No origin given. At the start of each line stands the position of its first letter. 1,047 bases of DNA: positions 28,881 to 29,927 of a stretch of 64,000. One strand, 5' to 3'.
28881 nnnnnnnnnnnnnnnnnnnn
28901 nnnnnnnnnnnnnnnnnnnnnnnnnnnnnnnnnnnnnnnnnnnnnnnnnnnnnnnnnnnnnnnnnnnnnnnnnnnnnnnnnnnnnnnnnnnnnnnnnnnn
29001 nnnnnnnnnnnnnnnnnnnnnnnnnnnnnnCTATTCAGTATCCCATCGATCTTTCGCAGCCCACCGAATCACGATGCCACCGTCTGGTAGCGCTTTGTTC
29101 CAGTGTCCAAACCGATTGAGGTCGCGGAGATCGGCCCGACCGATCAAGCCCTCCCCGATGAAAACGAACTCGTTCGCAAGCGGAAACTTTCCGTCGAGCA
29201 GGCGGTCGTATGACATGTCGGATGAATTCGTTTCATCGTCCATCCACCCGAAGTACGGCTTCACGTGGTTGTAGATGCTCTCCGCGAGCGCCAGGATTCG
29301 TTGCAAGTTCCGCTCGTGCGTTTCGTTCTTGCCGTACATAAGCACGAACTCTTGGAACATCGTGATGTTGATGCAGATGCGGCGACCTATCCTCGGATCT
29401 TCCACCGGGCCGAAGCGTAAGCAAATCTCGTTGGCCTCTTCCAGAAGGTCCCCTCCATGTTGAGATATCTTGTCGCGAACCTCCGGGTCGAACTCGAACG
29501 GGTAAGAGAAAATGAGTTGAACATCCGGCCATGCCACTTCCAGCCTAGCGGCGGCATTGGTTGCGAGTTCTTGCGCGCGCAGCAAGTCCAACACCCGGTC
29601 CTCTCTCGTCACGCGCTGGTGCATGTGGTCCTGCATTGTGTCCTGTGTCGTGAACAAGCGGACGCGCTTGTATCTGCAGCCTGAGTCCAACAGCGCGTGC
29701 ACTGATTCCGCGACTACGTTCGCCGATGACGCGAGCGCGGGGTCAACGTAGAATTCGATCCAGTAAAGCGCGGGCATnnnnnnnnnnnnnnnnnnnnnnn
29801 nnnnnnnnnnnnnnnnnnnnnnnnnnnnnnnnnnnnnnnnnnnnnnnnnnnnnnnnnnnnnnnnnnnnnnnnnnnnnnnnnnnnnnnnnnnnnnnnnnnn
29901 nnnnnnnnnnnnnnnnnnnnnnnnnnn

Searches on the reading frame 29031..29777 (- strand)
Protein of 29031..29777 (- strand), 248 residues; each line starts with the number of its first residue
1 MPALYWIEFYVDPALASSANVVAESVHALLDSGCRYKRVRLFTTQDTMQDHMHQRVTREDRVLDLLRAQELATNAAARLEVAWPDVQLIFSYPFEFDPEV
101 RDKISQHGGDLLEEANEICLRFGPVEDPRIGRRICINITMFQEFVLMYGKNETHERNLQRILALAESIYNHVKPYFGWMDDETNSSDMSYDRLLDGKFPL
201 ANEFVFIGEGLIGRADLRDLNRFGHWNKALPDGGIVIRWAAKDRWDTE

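Call 13: search_protein_families(library=pfam, max_evalue=10, proteins=[window:29031-29777:-])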
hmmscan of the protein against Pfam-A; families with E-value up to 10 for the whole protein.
window:29031-29777:- (248 aa): 0 families

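Call 35: search_protein_families(library=ncbifam, max_evalue=0.01, proteins=[window:29031-29777:-])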
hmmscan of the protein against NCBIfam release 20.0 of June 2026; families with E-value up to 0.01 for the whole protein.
window:29031-29777:- (248 aa): 0 families

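Call 52: find_encoding_contigs(protein=window:29031-29777:-, flank=6000)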
Protein window:29031-29777:- (248 aa): 10 contigs read that carry it; 6 places shown.
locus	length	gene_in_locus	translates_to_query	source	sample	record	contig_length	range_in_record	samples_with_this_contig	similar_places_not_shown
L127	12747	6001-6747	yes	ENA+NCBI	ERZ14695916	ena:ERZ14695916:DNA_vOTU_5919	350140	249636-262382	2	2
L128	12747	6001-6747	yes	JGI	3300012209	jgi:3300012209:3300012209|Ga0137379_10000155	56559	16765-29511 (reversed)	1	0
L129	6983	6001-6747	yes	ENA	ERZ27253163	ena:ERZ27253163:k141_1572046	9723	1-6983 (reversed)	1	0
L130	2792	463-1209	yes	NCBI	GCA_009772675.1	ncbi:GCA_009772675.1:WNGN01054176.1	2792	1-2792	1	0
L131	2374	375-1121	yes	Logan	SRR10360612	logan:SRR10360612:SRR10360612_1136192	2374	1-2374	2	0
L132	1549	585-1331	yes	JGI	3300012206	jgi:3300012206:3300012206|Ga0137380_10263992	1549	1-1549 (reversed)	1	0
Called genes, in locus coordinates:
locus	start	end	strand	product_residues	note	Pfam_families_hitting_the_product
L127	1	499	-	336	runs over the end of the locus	PF00528:BPD_transp_1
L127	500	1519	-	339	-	PF19300:BPD_transp_1_N (weak), PF00528:BPD_transp_1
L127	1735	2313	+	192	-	PF03876:SHS2_Rpb7-N, PF00575:S1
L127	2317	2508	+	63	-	PF06093:Spt4, PF02132:RecR_ZnF (weak)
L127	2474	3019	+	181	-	PF04019:DUF359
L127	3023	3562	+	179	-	PF01282:Ribosomal_S24e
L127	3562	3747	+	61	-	PF01599:Ribosomal_S27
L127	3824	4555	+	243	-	-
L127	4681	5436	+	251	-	-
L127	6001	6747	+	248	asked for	-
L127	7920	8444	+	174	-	PF00352:TBP, PF11858:DUF3378 (faint), PF00352:TBP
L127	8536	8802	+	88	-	PF01247:Ribosomal_L35Ae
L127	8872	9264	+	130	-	PF01641:SelR, PF24046:At4g08330 (faint)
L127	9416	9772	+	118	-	PF00903:Glyoxalase (weak), PF22677:Ble-like_N (weak)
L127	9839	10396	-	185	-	PF01872:RibD_C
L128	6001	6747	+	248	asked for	-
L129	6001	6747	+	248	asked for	-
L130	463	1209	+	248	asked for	-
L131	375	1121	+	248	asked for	-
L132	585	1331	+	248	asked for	-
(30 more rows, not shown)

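Call 53: find_homologous_proteins(query=window:29034-29777:-)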
Query window:29034-29777:- (248 aa): 7 proteins with E <= 0.001 among 1165 candidates.
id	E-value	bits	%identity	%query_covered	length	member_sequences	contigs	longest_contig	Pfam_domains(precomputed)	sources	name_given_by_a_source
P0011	7.5e-168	574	100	100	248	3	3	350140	-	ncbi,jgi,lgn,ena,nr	ncbi:MAG TPA: hypothetical protein VEO20_07540 [Thermoplasmata archaeon]|nr:hypothetical protein [Th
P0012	3.9e-128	444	77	100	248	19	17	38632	-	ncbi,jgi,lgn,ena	-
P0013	2.1e-97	344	62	99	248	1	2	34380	-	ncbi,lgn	-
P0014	9.7e-87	309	58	98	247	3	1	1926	-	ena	-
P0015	2.1e-84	301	58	98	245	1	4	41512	-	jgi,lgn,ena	-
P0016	1.0e-76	276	54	97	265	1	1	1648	-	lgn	-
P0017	2.3e-41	160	37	96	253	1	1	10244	-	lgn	-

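Call 54: find_encoding_contigs(protein=P0012, flank=5000, max_places=4)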
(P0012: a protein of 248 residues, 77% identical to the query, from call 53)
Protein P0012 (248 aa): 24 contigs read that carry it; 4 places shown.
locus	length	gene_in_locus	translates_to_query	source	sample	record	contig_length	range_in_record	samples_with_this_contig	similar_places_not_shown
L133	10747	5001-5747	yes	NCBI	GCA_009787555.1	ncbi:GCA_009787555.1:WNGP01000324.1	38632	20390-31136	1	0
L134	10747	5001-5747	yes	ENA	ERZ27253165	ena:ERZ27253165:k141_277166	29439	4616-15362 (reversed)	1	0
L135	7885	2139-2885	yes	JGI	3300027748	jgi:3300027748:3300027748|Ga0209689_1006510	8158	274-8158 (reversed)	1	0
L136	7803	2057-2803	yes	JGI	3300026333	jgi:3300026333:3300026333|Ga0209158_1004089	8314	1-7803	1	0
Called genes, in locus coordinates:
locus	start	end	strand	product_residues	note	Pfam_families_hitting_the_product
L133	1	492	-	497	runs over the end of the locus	PF00528:BPD_transp_1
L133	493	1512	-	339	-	PF19300:BPD_transp_1_N (weak), PF00528:BPD_transp_1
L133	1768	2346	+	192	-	PF03876:SHS2_Rpb7-N, PF00575:S1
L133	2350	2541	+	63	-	PF06093:Spt4, PF02132:RecR_ZnF (weak)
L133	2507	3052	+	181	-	PF04019:DUF359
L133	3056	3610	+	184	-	PF01282:Ribosomal_S24e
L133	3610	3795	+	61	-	PF01599:Ribosomal_S27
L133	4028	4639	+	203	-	-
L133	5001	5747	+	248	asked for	-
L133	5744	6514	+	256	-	PF07366:SnoaL, PF12680:SnoaL_2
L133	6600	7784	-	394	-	PF00108:Thiolase_N, PF02803:Thiolase_C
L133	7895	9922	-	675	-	PF01145:Band_7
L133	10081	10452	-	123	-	PF08818:DUF1801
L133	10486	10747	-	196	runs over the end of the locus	PF01872:RibD_C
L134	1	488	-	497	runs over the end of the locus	PF00528:BPD_transp_1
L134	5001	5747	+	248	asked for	-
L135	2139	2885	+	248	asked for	-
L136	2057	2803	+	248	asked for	-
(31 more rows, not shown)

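Call 55: find_encoding_contigs(protein=P0013, flank=5000, max_places=3)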
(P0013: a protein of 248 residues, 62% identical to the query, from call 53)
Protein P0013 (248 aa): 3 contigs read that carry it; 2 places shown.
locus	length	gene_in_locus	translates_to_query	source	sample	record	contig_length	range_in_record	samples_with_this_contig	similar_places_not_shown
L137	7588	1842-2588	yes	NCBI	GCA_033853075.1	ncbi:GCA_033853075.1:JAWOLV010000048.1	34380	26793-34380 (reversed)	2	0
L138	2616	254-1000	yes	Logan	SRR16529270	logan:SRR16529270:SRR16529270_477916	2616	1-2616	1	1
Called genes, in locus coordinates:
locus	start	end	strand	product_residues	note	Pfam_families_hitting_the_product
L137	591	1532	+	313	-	PF00903:Glyoxalase (weak), PF13468:Glyoxalase_3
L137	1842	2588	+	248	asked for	-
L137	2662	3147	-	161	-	PF24716:WapI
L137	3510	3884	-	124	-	-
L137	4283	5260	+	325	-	PF00795:CN_hydrolase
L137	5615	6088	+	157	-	PF00583:Acetyltransf_1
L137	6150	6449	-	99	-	PF03795:YCII (weak)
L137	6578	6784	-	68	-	-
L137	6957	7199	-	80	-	-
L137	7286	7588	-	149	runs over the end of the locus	-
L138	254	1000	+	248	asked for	-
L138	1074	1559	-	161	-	PF24716:WapI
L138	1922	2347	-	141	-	-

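Call 56: find_encoding_contigs(protein=P0015, flank=5000, max_places=3)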
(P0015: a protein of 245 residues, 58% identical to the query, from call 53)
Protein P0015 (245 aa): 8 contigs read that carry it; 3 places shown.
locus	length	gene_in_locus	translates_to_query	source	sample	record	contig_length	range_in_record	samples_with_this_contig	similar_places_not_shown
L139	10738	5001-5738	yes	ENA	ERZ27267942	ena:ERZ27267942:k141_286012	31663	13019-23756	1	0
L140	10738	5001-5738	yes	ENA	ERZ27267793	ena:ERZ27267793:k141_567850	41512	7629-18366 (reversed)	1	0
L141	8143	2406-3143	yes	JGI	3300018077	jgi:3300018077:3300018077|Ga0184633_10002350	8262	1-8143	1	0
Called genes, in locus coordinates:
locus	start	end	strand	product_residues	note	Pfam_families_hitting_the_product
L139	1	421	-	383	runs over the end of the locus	PF00890:FAD_binding_2 (weak), PF01266:DAO (faint), PF03486:HI0933_like (weak), PF01494:FAD_binding_3 (weak), PF22578:GGR_cat (weak)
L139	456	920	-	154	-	PF01047:MarR (faint), PF04703:FaeA (faint), PF08279:HTH_11 (faint), PF13412:HTH_24 (faint), PF01022:HTH_5 (faint), PF04967:HTH_10 (faint), PF09339:HTH_IclR (faint), PF12802:MarR_2, +2 more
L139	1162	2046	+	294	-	PF00763:THF_DHG_CYH, PF02882:THF_DHG_CYH_C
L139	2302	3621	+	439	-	PF02844:GARS_N, PF01071:GARS_A, PF02843:GARS_C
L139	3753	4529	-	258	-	PF13480:Acetyltransf_6 (weak), PF00583:Acetyltransf_1, PF13673:Acetyltransf_10 (weak), PF13508:Acetyltransf_7 (weak)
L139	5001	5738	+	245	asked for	-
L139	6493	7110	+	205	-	PF01997:Translin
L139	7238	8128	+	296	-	PF06745:ATPase, PF13481:AAA_25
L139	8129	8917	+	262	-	-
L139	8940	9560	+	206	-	-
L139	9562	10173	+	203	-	-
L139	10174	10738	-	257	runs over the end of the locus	PF07705:CARDB (weak)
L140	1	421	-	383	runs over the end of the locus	PF00890:FAD_binding_2 (weak), PF01266:DAO (faint), PF03486:HI0933_like (weak), PF01494:FAD_binding_3 (weak), PF22578:GGR_cat (weak)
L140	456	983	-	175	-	PF01047:MarR (faint), PF01726:LexA_DNA_bind (faint), PF04967:HTH_10 (weak), PF13412:HTH_24 (faint), PF01022:HTH_5 (faint), PF08279:HTH_11 (faint), PF09339:HTH_IclR (faint), PF12802:MarR_2, +2 more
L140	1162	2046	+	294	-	PF00763:THF_DHG_CYH, PF02882:THF_DHG_CYH_C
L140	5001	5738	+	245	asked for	-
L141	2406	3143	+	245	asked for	-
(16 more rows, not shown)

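Call 63: search_protein_families(library=phrogs, max_evalue=0.001, proteins=[window:29034-29777:-])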
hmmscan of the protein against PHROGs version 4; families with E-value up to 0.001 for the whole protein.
window:29034-29777:- (248 aa): 0 families
